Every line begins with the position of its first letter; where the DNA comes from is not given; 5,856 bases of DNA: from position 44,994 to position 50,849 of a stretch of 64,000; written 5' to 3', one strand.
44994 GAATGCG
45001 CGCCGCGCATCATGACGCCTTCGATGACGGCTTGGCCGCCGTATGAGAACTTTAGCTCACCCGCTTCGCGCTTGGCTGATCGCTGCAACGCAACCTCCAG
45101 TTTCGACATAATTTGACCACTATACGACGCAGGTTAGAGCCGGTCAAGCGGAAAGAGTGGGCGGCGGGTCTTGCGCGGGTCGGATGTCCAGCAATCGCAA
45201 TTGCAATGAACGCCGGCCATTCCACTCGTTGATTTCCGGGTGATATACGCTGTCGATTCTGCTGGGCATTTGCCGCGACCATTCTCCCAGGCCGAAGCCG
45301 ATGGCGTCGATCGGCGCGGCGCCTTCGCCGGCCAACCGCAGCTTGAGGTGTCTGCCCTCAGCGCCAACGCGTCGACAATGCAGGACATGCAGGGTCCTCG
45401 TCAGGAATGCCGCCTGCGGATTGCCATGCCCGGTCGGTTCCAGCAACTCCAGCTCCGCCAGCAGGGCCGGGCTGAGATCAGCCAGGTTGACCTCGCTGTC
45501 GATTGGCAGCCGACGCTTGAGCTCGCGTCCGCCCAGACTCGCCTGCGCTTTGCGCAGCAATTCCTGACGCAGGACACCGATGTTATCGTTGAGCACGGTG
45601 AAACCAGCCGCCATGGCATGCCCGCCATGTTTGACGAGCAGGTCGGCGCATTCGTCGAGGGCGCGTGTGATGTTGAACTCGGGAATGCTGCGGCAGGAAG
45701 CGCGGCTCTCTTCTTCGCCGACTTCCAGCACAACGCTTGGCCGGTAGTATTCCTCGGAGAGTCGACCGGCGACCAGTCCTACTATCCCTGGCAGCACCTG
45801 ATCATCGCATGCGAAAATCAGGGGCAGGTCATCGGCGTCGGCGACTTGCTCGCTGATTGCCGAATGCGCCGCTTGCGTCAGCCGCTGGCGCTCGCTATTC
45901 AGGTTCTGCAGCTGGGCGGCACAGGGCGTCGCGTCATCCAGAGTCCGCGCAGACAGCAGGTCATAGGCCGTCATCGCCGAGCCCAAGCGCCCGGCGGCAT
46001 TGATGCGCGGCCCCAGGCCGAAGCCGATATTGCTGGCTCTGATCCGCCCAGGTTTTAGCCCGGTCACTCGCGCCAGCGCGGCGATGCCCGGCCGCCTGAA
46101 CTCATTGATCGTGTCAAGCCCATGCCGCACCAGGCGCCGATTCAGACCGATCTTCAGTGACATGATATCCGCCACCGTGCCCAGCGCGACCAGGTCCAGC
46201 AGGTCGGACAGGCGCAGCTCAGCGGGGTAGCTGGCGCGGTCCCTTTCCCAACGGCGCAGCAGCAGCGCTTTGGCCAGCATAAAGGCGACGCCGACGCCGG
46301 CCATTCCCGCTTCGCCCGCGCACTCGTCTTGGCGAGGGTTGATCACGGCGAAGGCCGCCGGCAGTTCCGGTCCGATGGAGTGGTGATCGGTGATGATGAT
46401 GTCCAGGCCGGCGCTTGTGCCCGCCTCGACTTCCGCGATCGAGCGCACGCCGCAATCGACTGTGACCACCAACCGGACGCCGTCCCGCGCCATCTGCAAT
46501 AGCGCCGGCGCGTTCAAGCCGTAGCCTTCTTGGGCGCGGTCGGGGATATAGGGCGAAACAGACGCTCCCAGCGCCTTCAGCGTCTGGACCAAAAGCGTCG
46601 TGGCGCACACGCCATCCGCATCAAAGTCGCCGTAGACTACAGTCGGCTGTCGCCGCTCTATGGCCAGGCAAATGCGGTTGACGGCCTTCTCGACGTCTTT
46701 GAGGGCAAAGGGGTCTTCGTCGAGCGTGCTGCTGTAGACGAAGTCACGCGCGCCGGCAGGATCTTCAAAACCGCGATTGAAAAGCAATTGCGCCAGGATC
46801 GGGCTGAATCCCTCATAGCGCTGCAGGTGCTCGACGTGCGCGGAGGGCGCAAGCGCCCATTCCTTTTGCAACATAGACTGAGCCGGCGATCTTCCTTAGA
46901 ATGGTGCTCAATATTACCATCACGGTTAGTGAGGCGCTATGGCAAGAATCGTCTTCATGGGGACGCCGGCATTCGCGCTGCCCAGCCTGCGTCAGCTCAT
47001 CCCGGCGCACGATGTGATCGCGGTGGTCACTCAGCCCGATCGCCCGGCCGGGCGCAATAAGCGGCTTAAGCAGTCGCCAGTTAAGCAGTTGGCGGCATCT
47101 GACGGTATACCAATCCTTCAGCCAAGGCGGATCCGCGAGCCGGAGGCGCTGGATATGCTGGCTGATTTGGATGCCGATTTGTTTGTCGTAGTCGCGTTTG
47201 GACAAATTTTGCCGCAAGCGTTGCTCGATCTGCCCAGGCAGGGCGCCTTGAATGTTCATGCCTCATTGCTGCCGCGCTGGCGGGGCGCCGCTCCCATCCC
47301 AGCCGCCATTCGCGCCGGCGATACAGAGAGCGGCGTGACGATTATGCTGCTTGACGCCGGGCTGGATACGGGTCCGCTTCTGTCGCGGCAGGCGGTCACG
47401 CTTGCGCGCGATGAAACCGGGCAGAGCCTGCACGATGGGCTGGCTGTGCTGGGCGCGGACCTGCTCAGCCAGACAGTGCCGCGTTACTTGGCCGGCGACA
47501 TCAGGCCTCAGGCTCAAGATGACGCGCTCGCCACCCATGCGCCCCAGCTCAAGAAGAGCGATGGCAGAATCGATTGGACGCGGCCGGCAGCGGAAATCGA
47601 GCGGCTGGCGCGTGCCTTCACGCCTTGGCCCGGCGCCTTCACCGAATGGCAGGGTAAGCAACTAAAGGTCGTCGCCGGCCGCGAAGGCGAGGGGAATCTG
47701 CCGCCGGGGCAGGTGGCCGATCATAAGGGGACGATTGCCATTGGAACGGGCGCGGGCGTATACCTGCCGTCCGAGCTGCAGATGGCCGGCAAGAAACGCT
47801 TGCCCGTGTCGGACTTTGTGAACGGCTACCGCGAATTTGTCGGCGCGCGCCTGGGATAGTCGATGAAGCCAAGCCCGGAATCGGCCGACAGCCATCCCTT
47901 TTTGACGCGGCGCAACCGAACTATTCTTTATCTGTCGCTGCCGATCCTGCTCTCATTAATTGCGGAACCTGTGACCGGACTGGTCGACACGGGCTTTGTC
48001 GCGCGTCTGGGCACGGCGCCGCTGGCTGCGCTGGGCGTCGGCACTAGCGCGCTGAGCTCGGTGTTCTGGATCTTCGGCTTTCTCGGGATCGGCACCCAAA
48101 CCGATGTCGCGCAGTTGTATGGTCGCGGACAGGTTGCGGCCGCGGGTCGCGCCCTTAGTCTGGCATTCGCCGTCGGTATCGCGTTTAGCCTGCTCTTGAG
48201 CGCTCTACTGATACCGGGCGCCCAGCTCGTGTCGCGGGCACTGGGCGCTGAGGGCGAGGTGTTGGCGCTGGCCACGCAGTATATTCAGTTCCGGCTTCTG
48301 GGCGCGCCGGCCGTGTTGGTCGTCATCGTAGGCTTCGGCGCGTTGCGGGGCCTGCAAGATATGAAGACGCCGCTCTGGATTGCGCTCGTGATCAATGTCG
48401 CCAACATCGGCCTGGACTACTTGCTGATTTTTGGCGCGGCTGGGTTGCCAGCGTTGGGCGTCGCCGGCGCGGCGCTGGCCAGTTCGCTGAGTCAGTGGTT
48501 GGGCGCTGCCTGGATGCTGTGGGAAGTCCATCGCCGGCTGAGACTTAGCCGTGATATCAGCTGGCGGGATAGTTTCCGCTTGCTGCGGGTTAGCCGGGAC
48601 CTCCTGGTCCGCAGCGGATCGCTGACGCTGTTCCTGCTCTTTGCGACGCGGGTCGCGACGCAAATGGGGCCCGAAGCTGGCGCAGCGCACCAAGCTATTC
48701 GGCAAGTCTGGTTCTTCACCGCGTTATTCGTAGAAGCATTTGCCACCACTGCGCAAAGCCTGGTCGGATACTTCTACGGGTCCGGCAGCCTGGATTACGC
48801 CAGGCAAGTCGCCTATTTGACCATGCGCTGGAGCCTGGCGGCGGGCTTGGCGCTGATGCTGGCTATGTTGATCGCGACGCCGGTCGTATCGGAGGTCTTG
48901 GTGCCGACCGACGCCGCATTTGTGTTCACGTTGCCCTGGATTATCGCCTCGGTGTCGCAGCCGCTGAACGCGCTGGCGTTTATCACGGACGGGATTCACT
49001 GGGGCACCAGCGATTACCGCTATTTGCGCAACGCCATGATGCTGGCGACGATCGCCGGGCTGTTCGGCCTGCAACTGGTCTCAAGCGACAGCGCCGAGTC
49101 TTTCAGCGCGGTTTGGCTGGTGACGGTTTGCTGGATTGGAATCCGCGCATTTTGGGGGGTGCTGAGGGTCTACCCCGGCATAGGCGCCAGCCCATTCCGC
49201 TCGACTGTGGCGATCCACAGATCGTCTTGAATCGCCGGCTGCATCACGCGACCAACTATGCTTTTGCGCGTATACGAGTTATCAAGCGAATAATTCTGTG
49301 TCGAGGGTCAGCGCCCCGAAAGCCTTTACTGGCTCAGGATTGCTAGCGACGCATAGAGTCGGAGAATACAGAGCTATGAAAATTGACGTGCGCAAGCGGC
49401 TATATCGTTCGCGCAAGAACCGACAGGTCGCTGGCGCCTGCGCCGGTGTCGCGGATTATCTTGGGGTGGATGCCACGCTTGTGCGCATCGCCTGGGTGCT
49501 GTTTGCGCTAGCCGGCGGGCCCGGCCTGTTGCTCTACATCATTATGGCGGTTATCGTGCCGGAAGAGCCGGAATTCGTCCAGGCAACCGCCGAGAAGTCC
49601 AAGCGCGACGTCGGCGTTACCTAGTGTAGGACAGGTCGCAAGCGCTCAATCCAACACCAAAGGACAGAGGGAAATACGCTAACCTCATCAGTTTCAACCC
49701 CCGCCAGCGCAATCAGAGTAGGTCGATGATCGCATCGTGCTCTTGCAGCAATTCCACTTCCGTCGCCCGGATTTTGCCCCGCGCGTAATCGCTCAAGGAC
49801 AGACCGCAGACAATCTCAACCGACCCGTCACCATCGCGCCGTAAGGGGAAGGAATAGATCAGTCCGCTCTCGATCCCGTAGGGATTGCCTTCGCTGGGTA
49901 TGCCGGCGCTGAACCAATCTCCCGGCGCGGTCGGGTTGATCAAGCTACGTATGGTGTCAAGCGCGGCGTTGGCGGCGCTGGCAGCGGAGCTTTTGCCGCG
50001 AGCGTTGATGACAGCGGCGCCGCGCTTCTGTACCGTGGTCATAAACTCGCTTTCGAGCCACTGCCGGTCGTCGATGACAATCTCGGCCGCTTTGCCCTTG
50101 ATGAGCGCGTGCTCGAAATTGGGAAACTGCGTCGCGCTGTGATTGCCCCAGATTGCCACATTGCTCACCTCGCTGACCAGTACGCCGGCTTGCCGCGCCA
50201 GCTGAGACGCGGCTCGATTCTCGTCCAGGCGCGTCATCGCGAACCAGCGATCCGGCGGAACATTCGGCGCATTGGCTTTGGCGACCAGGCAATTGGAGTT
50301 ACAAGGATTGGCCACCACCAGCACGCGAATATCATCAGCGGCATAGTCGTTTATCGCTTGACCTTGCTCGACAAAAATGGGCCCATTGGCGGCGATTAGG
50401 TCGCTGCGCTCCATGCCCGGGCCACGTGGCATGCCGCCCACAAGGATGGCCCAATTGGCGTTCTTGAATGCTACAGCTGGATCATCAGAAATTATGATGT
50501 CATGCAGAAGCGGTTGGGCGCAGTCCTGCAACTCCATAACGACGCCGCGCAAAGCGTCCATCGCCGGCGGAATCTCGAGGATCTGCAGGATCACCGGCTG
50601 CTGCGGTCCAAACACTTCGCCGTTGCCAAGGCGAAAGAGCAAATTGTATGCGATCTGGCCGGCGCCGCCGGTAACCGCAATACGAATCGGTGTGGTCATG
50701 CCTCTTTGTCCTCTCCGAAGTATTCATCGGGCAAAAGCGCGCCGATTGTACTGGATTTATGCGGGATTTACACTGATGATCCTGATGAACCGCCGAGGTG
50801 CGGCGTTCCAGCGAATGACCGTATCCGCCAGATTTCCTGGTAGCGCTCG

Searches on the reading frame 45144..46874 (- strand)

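Call 9: search_protein_families(library=pfam, proteins=[window:45144-46874:-], max_evalue=0.001)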
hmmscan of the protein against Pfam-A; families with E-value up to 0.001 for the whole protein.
window:45144-46874:- (576 aa): 3 families
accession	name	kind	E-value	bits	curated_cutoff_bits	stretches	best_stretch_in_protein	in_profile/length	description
PF17768.7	RecJ_OB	-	3.7e-29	101.4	27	1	458-563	1-107/107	RecJ OB domain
PF01368.27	DHH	-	3.9e-24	85.8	28.1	1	79-233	3-125/125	DHH family, N-terminal domain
PF02272.25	DHHA1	-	1.2e-07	32.6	25.9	1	353-439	5-96/102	DHHA1 domain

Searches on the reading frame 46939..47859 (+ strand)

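Call 9: search_protein_families(library=pfam, proteins=[window:46939-47859:+], max_evalue=0.001)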
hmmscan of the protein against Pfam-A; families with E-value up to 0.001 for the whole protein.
window:46939-47859:+ (306 aa): 2 families
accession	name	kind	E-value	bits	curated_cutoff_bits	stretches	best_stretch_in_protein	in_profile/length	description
PF00551.24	Formyl_trans_N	-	2.3e-41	141.9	26.1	1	4-179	3-180/181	Formyl transferase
PF02911.23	Formyl_trans_C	-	8.7e-25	87.3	21.1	1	204-298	2-100/100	Formyl transferase, C-terminal domain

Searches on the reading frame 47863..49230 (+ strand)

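Call 9: search_protein_families(library=pfam, proteins=[window:47863-49230:+], max_evalue=0.001)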
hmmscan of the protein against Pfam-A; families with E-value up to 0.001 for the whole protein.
window:47863-49230:+ (455 aa): 1 family
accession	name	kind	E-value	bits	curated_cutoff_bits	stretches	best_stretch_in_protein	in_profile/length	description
PF01554.23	MatE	-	1.3e-35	122.9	24.9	2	27-187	1-161/161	MatE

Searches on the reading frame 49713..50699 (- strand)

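Call 9: search_protein_families(library=pfam, proteins=[window:49713-50699:-], max_evalue=0.001)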
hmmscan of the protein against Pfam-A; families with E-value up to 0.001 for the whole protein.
window:49713-50699:- (328 aa): 2 families
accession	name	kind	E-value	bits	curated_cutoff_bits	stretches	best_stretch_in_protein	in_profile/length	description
PF02866.23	Ldh_1_C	-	4.4e-38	131.4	22.6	1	156-323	1-169/174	lactate/malate dehydrogenase, alpha/beta C-terminal domain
PF00056.29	Ldh_1_N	-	1.1e-30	107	27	1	6-146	2-134/141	lactate/malate dehydrogenase, NAD binding domain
